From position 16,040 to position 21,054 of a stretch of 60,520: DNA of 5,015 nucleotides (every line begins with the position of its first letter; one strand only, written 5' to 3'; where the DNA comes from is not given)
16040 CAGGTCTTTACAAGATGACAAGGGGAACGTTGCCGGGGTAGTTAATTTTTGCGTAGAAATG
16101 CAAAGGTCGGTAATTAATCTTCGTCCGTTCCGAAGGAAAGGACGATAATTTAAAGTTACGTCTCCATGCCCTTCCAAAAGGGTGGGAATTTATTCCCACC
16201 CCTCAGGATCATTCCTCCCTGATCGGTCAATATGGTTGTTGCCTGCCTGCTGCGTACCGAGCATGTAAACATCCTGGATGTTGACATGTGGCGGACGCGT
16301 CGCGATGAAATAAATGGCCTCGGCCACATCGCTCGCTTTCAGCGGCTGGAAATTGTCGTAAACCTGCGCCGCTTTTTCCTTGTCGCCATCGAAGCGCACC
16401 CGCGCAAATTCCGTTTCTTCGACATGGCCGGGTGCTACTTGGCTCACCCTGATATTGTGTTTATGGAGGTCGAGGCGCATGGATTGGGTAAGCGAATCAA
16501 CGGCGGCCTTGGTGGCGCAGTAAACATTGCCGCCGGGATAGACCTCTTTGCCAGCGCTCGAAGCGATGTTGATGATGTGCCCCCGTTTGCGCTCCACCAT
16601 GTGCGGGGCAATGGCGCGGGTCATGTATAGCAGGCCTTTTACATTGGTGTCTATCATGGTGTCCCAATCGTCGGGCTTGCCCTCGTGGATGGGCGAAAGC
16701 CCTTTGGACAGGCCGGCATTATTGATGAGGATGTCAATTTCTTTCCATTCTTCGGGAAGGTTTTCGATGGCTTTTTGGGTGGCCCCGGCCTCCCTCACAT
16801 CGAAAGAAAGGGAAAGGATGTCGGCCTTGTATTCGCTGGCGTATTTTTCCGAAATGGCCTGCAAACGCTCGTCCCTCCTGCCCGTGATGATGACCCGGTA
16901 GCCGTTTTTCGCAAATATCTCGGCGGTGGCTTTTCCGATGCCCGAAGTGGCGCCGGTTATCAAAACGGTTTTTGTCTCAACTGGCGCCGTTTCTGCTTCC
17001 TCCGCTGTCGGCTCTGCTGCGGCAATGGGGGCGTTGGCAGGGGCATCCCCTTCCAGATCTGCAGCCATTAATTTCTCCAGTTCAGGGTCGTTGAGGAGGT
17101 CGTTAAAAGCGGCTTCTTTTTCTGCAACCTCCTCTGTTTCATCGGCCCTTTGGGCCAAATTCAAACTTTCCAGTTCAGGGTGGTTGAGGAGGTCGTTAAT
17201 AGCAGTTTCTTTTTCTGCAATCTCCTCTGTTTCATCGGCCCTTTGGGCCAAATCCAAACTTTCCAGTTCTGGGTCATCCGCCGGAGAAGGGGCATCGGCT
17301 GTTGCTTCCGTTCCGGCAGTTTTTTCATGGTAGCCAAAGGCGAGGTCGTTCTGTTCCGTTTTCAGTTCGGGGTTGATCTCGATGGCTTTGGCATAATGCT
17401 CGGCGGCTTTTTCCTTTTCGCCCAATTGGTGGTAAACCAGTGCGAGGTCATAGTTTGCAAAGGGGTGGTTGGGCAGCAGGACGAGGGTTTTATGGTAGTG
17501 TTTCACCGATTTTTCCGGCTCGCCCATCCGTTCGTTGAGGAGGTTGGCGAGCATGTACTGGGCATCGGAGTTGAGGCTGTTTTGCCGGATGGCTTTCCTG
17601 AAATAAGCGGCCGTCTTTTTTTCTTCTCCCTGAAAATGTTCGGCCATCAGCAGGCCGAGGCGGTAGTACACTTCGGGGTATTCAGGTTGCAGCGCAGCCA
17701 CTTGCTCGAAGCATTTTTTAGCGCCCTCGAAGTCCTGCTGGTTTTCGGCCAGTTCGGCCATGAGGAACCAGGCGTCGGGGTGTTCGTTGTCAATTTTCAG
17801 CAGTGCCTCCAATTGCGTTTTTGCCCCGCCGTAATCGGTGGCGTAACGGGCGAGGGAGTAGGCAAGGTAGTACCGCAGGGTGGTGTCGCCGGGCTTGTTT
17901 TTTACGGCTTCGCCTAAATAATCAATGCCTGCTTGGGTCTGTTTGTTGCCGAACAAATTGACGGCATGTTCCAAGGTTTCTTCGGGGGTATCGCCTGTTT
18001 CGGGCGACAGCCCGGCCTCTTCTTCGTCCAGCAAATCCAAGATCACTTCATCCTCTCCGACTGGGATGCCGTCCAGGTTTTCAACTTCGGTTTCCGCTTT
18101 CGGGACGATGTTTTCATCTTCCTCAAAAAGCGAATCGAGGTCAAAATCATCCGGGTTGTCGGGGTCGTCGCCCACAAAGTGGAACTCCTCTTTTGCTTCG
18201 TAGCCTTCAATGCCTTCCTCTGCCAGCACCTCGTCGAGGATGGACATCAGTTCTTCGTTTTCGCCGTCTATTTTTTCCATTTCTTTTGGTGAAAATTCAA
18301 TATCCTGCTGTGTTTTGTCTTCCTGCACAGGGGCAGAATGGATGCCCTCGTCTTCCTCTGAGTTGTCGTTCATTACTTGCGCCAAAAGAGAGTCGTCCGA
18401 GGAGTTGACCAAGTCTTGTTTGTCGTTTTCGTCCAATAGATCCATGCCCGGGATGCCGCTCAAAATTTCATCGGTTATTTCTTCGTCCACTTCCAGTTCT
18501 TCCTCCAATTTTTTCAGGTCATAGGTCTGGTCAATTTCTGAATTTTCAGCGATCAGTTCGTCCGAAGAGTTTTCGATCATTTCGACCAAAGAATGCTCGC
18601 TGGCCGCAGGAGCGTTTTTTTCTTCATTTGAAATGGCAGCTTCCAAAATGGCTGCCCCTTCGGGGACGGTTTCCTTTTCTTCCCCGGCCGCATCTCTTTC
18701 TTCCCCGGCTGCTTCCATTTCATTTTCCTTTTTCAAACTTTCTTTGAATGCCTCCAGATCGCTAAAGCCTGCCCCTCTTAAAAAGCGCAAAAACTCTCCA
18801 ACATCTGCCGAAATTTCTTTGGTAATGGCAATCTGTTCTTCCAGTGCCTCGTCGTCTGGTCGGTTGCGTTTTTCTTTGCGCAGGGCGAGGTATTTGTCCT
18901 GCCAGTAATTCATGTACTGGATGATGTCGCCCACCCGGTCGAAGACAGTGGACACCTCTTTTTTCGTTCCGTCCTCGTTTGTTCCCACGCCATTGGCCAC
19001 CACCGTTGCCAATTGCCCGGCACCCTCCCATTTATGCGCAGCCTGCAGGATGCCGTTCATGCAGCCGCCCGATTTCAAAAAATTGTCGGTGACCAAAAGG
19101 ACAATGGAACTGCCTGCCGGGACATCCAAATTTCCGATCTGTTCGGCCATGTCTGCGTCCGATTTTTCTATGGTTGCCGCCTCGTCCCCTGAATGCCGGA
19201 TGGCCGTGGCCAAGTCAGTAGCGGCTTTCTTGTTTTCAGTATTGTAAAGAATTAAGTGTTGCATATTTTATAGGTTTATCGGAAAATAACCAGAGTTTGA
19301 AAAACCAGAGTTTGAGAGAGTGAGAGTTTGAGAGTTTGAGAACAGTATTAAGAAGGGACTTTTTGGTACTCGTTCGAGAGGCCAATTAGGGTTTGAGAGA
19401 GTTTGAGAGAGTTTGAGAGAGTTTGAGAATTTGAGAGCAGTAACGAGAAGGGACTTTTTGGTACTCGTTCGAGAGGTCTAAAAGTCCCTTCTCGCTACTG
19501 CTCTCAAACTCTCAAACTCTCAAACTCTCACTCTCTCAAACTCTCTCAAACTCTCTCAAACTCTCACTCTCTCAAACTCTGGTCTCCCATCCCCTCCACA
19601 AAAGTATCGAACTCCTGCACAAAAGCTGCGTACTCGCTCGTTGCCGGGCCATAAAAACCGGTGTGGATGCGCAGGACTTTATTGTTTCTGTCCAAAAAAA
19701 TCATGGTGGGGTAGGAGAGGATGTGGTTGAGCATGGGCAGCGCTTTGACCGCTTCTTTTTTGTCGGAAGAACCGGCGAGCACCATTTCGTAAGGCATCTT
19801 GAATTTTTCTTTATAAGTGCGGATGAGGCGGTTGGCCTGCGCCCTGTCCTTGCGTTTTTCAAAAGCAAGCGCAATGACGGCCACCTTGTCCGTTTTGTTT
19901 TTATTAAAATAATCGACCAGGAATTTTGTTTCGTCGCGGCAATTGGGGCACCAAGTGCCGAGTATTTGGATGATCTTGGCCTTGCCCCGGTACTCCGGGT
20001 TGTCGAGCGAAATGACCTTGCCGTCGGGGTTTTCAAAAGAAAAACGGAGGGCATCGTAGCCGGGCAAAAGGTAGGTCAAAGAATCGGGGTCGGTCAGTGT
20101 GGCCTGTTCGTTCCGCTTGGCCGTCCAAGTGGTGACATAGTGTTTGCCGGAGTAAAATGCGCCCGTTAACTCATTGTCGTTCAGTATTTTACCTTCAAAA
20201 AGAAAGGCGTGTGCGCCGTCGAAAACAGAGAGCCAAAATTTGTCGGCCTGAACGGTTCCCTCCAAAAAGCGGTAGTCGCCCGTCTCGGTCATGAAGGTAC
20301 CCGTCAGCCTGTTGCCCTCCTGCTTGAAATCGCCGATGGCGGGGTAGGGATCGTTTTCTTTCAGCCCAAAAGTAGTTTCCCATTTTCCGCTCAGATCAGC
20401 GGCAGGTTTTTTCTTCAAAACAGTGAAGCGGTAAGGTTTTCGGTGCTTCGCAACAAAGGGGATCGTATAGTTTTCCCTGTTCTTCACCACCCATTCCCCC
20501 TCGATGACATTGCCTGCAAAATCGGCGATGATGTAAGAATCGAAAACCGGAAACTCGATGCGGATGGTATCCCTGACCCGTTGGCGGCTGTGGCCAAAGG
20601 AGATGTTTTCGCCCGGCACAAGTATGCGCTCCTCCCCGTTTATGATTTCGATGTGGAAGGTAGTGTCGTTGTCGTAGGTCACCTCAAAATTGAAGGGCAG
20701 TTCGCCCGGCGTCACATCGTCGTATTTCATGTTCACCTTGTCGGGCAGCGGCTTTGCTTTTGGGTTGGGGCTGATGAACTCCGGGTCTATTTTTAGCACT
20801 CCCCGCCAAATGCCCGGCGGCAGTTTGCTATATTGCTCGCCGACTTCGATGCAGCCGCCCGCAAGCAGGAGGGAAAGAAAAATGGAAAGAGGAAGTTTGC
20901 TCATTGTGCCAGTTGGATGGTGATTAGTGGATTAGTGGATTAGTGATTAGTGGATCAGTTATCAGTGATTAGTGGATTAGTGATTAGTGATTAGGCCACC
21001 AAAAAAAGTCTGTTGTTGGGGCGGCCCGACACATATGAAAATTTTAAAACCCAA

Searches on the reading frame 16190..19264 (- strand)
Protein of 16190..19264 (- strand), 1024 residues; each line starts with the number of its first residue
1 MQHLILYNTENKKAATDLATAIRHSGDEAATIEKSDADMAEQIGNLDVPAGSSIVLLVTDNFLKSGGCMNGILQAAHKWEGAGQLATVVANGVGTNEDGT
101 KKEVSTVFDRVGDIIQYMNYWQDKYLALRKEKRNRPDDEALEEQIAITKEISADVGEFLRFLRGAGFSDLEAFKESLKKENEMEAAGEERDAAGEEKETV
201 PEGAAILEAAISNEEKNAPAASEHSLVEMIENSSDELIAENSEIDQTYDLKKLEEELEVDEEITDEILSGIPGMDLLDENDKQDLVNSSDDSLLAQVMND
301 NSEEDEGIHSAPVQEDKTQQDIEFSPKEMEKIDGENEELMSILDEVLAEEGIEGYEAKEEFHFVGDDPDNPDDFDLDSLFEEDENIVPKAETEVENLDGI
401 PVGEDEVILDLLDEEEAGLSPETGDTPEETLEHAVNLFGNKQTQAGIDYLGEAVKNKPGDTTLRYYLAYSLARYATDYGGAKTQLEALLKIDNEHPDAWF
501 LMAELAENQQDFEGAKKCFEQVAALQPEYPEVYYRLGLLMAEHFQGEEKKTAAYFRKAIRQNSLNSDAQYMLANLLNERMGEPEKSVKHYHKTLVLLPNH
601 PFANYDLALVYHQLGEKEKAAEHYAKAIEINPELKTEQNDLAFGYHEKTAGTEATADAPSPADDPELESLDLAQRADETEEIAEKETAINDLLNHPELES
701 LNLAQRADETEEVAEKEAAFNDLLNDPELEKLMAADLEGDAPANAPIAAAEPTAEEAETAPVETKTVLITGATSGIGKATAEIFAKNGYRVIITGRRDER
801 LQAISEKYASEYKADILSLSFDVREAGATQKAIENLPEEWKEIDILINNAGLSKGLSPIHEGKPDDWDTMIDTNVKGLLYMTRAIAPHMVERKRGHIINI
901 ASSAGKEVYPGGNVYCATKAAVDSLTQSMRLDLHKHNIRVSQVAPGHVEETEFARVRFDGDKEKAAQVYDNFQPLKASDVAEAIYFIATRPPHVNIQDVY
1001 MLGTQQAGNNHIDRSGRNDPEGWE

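Call 7: search_protein_families(library=pfam, proteins=[window:16190-19264:-])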
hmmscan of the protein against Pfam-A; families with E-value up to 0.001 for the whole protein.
window:16190-19264:- (1024 aa): 21 families
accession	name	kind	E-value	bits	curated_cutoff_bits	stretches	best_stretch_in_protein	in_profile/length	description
PF00106.31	adh_short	-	9.2e-60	201.9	26.6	1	765-956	1-189/195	short chain dehydrogenase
PF13561.12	adh_short_C2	-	2.6e-45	155.3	27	1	771-989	1-218/236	Enoyl-(Acyl carrier protein) reductase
PF13428.12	TPR_14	-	5.2e-15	54.9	23.5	1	496-538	1-43/44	Tetratricopeptide repeat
PF13432.12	TPR_16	-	2.2e-14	54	32.7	0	579-632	9-62/65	Tetratricopeptide repeat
PF08659.16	KR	-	4.6e-14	53.2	22.6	1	766-930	2-164/180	KR domain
PF00515.34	TPR_1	-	4.6e-14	52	27.8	1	604-633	4-33/34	Tetratricopeptide repeat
PF07719.23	TPR_2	-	9.6e-14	50.7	27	2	602-633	2-33/34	Tetratricopeptide repeat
PF13431.12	TPR_17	-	1.2e-13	50.5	24.4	0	554-586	1-32/34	Tetratricopeptide repeat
PF14559.12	TPR_19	-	2.1e-13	50.8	25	1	475-533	4-62/68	Tetratricopeptide repeat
PF13414.12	TPR_11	-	1e-12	48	26.8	1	509-541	7-39/42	TPR repeat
PF13181.12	TPR_8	-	2.7e-12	46.2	25.7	1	603-633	3-33/34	Tetratricopeptide repeat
PF13371.12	TPR_9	-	1.9e-10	41.1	35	1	594-633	22-61/73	Tetratricopeptide repeat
PF13174.12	TPR_6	-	6.3e-10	39.5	26.3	0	497-527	1-31/33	Tetratricopeptide repeat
PF13424.12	TPR_12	-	2.3e-07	31.3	30.1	1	568-631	5-75/77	Tetratricopeptide repeat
PF02719.21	Polysacc_synt_2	-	3.2e-07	30.3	20.2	1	767-948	1-171/293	Polysaccharide biosynthesis protein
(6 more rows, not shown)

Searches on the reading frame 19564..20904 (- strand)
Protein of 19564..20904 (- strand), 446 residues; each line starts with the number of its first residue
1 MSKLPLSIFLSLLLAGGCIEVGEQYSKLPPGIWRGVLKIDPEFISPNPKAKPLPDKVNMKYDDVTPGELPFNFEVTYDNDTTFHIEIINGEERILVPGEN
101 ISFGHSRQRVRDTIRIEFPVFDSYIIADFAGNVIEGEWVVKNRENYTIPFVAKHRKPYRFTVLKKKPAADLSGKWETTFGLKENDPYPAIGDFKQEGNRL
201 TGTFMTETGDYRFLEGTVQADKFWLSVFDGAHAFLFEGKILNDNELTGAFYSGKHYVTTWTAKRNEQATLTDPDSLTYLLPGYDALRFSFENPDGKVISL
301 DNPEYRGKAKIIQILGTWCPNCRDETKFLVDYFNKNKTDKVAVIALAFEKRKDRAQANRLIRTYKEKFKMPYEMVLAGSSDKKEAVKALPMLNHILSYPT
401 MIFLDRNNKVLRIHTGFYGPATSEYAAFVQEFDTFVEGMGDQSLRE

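Call 8: search_protein_families(library=pfam, proteins=[window:19564-20904:-])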
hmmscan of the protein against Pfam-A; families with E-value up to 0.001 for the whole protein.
window:19564-20904:- (446 aa): 2 families
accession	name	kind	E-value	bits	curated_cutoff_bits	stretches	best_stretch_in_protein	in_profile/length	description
PF00578.27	AhpC-TSA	-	2.2e-08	34.5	26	1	282-410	2-121/124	AhpC/TSA family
PF08534.16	Redoxin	-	6.1e-08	33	26.6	1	288-417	9-135/148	Redoxin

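Call 9: find_encoding_contigs(protein=window:19564-20904:-, flank=10000, max_places=10)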
Protein window:19564-20904:- (446 aa): 2 contigs read that carry it; 2 places shown.
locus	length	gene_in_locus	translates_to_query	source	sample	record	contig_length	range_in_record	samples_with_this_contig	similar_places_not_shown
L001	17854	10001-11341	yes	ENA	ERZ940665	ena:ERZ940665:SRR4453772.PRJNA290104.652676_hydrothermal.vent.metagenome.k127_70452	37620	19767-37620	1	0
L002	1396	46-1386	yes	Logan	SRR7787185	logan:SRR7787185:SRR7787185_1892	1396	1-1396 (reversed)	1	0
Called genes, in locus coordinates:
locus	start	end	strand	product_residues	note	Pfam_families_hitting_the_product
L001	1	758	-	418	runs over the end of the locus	PF01066:CDP-OH_P_transf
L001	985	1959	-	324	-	PF03706:LPG_synthase_TM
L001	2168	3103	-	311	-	PF04055:Radical_SAM, PF13186:SPASM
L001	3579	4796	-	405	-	PF01066:CDP-OH_P_transf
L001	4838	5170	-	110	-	-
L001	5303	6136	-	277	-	-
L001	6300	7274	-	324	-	PF01408:GFO_IDH_MocA, PF22725:GFO_IDH_MocA_C3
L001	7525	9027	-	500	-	PF00732:GMC_oxred_N, PF00890:FAD_binding_2 (faint), PF01266:DAO (faint), PF03486:HI0933_like (faint), PF07992:Pyr_redox_2 (faint), PF12831:FAD_oxidored (faint), PF13450:NAD_binding_8 (faint), PF05199:GMC_oxred_C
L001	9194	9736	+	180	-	-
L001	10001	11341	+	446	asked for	PF00578:AhpC-TSA, PF08534:Redoxin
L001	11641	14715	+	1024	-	PF14559:TPR_19, PF13424:TPR_12 (weak), PF00515:TPR_1 (weak), PF07719:TPR_2 (weak), PF13181:TPR_8 (weak), PF00106:adh_short, PF08659:KR, PF13561:adh_short_C2, +9 more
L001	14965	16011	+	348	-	PF00676:E1_dh, PF13292:DXP_synthase_N (faint), PF02775:TPP_enzyme_C (weak)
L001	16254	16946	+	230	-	PF00515:TPR_1 (faint), PF13176:TPR_7 (faint), PF13174:TPR_6 (faint), PF13424:TPR_12 (faint), PF13432:TPR_16 (faint), PF07719:TPR_2 (faint), PF13181:TPR_8 (faint), PF13428:TPR_14 (faint)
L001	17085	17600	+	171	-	PF00885:DMRL_synthase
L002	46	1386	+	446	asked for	PF00578:AhpC-TSA, PF08534:Redoxin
